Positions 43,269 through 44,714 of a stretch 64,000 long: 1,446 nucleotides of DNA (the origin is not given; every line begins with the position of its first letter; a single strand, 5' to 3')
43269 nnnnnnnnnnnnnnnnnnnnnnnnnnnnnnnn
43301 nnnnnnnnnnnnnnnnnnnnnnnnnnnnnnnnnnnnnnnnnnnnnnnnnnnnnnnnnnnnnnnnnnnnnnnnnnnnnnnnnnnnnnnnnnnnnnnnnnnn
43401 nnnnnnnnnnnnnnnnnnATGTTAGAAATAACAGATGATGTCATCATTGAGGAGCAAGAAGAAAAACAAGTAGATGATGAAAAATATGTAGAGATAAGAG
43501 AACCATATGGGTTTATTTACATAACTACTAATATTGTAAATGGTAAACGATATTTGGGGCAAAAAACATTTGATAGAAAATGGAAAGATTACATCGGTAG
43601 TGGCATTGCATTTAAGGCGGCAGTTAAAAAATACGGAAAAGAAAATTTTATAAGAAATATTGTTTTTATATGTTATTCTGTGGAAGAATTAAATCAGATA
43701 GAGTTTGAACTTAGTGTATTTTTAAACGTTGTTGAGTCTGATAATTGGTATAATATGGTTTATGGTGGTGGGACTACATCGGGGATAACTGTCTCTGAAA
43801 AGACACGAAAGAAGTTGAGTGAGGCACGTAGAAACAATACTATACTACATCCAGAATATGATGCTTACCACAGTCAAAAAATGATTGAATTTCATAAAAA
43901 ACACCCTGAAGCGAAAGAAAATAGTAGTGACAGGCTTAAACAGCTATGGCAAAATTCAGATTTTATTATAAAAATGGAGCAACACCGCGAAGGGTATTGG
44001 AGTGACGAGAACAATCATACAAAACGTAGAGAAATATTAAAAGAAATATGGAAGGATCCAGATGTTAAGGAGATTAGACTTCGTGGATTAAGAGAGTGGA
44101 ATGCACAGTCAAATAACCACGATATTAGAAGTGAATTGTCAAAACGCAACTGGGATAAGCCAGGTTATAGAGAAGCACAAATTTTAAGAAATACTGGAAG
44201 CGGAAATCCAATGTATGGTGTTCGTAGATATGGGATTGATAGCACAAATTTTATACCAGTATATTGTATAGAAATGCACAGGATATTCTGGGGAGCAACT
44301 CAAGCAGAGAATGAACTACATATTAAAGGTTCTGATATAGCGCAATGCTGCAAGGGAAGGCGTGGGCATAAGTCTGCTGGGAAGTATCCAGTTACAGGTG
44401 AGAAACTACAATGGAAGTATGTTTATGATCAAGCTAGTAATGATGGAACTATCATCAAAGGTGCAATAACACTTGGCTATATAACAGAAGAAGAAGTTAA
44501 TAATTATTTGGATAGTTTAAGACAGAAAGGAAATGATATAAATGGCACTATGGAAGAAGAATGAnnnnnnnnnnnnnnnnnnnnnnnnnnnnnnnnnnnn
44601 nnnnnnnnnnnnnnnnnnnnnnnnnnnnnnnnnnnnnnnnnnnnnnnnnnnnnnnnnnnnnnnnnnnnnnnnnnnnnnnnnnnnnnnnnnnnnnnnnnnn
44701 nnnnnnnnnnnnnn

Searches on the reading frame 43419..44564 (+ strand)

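Call 58: search_protein_families(library=pfam, proteins=[window:43419-44564:+], max_evalue=0.001)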
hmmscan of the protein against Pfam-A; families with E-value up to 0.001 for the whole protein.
window:43419-44564:+ (381 aa): 1 family
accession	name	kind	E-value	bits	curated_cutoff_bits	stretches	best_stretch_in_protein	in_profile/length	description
PF19835.5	SegE_GIY-YIG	-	9.1e-13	49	25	1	25-112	12-120/123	Putative endonuclease segE, GIY-YIG domain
